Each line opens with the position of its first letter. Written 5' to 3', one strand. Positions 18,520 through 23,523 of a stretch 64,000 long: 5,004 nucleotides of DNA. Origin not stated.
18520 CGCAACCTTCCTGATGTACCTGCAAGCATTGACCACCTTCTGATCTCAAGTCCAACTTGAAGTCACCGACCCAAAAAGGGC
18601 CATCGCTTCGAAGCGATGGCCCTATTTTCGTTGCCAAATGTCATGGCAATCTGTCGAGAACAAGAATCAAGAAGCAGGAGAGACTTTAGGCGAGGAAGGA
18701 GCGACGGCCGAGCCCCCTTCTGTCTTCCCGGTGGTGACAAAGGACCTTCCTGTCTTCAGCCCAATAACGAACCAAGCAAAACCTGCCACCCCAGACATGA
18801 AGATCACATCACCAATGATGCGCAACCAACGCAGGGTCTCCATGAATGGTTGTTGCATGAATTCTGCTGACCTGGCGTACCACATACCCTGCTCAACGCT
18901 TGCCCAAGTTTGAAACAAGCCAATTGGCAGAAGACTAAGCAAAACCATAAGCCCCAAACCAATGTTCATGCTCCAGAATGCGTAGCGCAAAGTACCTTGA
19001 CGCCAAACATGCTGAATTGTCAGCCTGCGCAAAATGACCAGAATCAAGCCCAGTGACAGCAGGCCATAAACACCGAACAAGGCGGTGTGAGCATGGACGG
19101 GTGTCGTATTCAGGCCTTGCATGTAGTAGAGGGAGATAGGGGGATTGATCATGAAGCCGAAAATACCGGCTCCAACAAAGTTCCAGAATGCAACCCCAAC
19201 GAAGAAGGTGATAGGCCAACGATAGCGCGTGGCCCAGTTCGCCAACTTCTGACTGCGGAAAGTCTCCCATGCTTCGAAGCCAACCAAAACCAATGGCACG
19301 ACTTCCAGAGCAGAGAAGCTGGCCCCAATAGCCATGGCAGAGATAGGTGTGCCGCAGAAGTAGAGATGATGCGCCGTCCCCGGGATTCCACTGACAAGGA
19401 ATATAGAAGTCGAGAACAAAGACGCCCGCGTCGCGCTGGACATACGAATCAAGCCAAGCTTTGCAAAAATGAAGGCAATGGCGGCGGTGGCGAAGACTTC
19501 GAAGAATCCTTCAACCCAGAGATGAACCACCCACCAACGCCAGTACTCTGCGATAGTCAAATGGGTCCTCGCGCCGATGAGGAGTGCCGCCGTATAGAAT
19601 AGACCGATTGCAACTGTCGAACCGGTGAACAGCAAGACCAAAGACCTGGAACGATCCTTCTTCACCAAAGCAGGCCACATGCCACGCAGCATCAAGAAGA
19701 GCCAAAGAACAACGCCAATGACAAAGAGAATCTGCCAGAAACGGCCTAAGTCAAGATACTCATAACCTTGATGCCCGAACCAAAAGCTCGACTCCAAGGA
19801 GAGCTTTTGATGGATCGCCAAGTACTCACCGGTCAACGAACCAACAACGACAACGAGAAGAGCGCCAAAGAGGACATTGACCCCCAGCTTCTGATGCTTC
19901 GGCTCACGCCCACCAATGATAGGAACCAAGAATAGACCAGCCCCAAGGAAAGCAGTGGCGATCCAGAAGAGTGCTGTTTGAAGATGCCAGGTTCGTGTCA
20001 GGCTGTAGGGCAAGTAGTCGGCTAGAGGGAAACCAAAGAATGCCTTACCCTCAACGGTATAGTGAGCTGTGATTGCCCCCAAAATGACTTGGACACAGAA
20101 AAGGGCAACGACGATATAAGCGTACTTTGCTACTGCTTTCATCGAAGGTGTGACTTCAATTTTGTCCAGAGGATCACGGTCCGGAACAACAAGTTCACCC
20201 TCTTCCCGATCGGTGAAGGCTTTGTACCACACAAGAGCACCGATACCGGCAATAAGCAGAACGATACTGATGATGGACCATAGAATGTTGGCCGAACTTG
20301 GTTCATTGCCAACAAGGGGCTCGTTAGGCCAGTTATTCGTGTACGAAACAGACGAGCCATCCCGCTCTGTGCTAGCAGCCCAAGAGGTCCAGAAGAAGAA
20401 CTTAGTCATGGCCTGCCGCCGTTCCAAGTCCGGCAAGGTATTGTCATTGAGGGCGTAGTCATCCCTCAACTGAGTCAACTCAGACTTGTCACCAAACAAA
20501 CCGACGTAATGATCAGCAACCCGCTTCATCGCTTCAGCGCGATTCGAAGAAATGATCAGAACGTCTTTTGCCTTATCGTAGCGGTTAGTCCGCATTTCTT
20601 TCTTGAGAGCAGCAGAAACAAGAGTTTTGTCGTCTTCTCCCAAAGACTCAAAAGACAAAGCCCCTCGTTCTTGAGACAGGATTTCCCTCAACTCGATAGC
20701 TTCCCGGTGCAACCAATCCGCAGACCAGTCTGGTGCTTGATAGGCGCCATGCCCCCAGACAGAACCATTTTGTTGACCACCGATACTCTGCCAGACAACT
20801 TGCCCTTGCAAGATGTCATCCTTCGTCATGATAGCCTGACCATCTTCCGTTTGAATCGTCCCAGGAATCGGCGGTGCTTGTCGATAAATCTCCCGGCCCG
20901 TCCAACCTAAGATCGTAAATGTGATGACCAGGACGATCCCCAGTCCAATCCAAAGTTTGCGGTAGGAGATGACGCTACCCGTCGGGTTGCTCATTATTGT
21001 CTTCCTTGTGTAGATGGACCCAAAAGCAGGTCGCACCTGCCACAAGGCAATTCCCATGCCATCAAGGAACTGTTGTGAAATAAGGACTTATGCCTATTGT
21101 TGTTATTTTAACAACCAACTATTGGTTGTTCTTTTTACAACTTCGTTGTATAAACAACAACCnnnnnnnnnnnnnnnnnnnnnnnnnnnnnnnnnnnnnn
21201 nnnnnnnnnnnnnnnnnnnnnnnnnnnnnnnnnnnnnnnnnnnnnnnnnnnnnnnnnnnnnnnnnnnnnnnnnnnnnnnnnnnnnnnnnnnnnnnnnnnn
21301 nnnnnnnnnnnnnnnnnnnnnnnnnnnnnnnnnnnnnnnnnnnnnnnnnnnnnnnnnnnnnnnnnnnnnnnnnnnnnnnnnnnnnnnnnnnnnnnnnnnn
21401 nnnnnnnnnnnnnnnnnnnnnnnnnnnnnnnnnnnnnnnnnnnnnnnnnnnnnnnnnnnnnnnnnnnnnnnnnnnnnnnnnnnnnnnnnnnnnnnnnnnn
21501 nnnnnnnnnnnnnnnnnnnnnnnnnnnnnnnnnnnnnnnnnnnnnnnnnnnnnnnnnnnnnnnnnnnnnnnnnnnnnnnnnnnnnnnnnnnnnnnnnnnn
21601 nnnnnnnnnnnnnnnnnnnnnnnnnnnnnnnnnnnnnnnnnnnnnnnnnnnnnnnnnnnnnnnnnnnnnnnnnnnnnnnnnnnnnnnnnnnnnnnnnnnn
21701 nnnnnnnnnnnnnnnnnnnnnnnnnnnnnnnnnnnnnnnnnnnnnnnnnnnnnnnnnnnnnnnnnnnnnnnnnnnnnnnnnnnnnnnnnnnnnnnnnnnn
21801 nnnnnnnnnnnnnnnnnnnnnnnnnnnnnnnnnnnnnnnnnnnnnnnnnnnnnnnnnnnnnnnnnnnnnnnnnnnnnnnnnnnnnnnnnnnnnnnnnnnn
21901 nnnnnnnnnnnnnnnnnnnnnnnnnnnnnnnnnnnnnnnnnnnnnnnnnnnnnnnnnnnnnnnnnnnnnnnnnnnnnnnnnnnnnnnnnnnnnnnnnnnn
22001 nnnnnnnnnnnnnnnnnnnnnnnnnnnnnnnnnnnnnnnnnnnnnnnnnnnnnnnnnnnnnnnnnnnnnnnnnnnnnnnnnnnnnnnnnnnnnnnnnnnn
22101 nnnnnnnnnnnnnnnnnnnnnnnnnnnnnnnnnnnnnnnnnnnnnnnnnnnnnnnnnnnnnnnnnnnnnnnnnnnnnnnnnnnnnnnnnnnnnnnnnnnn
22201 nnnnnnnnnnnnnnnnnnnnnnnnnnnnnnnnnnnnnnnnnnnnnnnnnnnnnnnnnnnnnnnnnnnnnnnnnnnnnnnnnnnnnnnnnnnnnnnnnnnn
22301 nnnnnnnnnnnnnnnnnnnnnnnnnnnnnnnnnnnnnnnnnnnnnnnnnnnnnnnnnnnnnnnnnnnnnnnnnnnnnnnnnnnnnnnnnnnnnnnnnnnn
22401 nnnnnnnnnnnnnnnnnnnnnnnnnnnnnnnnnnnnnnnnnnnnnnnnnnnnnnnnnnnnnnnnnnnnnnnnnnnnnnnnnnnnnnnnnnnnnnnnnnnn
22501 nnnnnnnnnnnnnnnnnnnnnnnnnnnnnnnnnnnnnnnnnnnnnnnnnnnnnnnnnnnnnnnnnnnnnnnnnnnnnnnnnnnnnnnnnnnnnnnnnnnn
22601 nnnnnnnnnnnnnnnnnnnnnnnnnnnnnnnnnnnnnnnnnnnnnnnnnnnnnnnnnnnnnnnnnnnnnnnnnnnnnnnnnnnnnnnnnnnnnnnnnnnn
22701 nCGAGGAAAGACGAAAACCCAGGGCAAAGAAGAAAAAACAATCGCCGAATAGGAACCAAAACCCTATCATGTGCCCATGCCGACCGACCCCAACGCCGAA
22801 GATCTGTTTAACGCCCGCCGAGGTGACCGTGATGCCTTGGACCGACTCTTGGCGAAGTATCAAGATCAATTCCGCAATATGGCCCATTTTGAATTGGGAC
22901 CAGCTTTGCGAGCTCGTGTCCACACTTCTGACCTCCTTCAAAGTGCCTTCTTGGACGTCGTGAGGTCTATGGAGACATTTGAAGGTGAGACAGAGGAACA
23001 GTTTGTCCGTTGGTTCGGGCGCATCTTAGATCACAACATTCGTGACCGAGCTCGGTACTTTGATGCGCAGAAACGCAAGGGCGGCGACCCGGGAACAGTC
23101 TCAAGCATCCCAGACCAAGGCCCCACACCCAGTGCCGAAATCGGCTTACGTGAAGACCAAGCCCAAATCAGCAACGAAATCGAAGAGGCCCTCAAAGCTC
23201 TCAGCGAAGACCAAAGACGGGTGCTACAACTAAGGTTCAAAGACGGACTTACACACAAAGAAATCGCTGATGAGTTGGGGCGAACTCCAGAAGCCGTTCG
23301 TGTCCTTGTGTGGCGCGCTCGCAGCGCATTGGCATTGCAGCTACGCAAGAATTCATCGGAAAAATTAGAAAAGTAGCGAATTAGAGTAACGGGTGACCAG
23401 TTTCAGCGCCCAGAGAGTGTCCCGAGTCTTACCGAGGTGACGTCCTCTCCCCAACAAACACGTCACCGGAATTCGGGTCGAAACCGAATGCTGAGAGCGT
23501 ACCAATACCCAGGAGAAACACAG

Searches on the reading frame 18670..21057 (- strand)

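Call 19: search_protein_families(library=pfam, proteins=[window:18670-21057:-], max_evalue=0.0001)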
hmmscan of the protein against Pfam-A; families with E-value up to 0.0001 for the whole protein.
window:18670-21057:- (796 aa): 2 families
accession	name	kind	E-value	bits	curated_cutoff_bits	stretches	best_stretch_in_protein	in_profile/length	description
PF22085.1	NorB_cytochrome_c-like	-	3e-68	230.2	29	1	65-245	1-181/181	Nitric oxide reductase subunit B, cytochrome c-like domain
PF00115.25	COX1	-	3.2e-64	217.8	34.8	1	308-752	2-436/436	Cytochrome C and Quinol oxidase polypeptide I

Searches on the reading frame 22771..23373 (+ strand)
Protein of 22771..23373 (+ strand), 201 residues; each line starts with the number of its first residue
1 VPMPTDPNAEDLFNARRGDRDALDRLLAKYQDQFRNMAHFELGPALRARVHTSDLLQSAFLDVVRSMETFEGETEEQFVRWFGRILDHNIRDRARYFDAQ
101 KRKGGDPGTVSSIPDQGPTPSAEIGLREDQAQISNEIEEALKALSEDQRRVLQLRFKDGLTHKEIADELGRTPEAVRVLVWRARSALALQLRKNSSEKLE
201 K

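Call 19: search_protein_families(library=pfam, proteins=[window:22771-23373:+], max_evalue=0.0001)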
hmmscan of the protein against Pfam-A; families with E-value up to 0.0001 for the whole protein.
window:22771-23373:+ (201 aa): 3 families
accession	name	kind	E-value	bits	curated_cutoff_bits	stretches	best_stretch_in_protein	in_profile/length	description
PF08281.18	Sigma70_r4_2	-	1.5e-13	50.6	25.7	1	135-187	2-54/54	Sigma-70, region 4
PF04545.22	Sigma70_r4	-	1.5e-12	47.2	24.1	1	140-187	1-48/50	Sigma-70, region 4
PF07638.17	Sigma70_ECF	-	5.6e-12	46.4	21.1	1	14-184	10-176/185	ECF sigma factor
